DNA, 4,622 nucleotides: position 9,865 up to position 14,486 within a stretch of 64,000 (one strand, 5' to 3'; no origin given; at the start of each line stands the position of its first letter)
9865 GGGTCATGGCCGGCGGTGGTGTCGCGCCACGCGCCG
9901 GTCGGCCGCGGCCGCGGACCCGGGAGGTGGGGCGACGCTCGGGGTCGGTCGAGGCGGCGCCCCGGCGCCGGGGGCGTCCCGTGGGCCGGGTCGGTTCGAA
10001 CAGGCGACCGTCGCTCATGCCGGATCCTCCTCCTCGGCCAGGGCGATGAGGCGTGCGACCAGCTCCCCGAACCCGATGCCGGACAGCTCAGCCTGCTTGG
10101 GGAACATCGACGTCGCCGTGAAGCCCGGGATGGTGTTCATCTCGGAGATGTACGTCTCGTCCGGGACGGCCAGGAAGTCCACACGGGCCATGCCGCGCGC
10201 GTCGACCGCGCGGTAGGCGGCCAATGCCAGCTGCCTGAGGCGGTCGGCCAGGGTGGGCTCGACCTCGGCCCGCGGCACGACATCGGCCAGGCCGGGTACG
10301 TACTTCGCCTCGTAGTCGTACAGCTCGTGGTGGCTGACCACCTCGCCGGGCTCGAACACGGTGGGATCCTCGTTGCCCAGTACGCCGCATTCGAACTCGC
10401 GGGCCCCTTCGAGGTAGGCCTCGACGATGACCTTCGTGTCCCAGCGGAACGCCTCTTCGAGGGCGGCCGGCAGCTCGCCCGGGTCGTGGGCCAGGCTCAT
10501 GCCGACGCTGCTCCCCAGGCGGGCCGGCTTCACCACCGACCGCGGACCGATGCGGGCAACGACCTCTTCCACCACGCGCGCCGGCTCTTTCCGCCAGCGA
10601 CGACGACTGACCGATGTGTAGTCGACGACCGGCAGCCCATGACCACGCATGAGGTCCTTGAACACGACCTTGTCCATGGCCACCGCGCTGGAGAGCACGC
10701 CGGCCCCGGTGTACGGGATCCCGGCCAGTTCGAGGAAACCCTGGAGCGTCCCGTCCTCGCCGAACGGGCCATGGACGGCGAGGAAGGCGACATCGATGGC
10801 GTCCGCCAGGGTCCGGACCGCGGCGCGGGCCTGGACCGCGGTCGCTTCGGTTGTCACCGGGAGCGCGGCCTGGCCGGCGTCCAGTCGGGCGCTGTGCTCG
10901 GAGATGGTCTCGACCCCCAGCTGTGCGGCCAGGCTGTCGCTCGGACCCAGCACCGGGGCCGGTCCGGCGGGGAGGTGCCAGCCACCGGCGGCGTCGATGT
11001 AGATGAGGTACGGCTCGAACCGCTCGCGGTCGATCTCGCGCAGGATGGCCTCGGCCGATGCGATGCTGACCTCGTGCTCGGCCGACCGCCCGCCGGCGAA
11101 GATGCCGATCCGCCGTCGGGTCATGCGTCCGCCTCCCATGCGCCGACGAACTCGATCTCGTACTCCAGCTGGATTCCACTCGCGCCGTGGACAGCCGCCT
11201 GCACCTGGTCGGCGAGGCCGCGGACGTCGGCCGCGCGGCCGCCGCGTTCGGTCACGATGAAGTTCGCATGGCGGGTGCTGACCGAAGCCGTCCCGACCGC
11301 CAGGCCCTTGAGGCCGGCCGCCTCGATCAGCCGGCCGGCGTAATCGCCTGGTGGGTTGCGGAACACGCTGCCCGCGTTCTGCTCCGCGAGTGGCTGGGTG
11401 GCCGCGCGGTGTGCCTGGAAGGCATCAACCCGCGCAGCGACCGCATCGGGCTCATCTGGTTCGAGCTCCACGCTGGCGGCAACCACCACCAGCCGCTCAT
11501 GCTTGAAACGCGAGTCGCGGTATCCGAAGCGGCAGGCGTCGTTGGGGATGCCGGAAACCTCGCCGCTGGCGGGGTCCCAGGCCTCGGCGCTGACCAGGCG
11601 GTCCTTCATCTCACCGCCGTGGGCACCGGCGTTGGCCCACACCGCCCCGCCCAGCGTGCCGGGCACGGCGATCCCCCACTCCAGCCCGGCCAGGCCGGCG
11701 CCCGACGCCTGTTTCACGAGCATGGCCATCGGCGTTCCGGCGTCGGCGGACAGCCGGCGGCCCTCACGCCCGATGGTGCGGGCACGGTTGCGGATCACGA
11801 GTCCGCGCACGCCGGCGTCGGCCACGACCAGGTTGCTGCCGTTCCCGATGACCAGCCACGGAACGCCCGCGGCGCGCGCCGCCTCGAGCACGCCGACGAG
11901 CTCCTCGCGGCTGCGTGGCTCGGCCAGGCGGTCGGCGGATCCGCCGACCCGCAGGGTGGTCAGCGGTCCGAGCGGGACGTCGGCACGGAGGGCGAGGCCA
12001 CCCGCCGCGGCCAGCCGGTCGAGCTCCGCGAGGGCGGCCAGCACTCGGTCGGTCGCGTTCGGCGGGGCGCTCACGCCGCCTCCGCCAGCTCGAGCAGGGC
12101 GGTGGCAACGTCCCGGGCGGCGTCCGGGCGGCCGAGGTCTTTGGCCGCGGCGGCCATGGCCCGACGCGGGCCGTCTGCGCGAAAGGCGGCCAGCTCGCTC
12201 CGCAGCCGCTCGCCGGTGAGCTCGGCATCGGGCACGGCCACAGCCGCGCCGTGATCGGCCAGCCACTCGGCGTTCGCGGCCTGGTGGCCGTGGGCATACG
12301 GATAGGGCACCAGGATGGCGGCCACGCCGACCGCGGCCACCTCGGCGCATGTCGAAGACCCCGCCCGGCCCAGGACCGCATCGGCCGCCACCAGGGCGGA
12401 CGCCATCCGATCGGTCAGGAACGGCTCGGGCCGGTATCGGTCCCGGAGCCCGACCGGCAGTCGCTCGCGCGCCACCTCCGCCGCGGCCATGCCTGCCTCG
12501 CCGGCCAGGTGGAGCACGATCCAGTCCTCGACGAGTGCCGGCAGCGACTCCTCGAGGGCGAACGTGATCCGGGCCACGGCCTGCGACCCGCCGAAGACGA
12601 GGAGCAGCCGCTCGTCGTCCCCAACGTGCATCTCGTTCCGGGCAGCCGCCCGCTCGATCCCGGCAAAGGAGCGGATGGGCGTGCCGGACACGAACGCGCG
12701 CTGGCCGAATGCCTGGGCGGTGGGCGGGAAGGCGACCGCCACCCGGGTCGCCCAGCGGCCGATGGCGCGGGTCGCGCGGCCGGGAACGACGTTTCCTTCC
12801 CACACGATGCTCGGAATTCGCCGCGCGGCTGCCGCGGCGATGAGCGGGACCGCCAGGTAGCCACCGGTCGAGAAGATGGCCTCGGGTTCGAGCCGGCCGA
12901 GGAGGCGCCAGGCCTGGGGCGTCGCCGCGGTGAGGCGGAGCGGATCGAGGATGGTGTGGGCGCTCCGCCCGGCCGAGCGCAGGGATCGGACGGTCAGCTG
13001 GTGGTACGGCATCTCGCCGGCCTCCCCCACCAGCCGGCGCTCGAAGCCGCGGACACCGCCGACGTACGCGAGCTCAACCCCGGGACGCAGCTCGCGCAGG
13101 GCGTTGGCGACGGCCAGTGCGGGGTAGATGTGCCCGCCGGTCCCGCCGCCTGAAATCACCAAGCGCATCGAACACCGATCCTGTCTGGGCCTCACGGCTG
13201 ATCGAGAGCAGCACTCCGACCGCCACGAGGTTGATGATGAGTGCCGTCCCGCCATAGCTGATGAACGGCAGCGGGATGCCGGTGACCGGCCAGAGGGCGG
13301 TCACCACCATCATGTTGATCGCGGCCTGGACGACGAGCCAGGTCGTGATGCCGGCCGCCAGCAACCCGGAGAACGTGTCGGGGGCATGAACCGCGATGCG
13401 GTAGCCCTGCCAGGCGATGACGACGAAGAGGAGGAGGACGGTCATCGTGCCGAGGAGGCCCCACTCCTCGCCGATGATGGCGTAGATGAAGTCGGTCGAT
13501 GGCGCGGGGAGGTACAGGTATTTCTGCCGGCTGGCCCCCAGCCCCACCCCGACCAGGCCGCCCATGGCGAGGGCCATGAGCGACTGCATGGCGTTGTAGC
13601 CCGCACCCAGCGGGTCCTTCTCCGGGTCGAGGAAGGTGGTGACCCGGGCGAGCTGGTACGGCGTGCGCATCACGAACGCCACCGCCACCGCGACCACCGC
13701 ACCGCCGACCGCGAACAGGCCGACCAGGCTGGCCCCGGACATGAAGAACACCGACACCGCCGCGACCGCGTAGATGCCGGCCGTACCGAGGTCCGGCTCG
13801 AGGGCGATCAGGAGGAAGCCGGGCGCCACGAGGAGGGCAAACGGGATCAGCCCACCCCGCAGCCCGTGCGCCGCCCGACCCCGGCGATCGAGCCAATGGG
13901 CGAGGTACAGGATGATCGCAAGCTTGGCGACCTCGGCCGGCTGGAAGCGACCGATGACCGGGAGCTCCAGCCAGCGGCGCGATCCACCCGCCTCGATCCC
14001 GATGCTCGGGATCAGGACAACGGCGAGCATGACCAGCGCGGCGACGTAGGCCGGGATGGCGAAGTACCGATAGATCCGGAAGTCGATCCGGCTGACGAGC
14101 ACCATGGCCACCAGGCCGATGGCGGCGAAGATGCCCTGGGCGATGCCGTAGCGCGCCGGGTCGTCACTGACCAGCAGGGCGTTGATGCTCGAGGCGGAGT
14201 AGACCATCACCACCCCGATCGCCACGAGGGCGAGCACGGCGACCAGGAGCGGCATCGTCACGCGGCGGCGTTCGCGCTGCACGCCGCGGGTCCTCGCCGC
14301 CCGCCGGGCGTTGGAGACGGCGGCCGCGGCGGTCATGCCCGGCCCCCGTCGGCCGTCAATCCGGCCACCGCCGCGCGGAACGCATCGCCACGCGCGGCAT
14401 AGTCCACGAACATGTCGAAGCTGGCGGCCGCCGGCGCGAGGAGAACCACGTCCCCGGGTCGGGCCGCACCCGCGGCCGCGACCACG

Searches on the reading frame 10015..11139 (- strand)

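Call 41: search_protein_families(library=pfam, proteins=[window:10015-11139:-], max_evalue=0.00001)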
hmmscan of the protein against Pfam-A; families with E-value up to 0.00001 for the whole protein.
window:10015-11139:- (374 aa): 3 families
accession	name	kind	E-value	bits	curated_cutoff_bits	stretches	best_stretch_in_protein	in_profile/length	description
PF07478.18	Dala_Dala_lig_C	-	3.1e-61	206.9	24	1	163-365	1-203/204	D-ala D-ala ligase C-terminus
PF01820.27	Dala_Dala_lig_N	-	6.6e-31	107.8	34.6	1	10-146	1-121/121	D-ala D-ala ligase N-terminus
PF02786.22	CPSase_L_D2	-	1.9e-08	34.5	19.8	1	156-336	1-178/211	Carbamoyl-phosphate synthase L chain, ATP binding domain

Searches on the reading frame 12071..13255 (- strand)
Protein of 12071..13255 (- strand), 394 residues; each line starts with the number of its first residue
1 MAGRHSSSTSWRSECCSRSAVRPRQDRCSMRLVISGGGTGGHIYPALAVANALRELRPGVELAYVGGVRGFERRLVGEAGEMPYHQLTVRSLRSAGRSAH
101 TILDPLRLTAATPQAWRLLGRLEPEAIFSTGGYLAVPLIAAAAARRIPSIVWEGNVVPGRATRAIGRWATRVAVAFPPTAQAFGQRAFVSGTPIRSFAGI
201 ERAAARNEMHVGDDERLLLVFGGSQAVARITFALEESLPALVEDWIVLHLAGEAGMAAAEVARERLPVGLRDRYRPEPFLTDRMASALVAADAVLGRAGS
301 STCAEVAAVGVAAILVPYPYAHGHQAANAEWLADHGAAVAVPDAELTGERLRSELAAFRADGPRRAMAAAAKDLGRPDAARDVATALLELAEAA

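Call 41: search_protein_families(library=pfam, proteins=[window:12071-13255:-], max_evalue=0.00001)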
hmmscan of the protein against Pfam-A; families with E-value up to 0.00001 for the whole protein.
window:12071-13255:- (394 aa): 2 families
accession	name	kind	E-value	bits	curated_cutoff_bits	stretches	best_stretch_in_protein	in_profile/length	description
PF03033.26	Glyco_transf_28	-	1.4e-28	100.1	26.2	1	33-173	2-138/139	Glycosyltransferase family 28 N-terminal domain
PF04101.22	Glyco_tran_28_C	-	4.2e-26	92.4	22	1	218-380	2-163/166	Glycosyltransferase family 28 C-terminal domain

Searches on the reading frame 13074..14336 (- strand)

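Call 41: search_protein_families(library=pfam, proteins=[window:13074-14336:-], max_evalue=0.00001)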
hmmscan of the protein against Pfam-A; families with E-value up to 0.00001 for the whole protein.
window:13074-14336:- (420 aa): 1 family
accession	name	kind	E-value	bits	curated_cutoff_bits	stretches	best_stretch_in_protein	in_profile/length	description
PF01098.24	FTSW_RODA_SPOVE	-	2.7e-104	349.4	26.4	1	30-383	3-354/356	Cell cycle protein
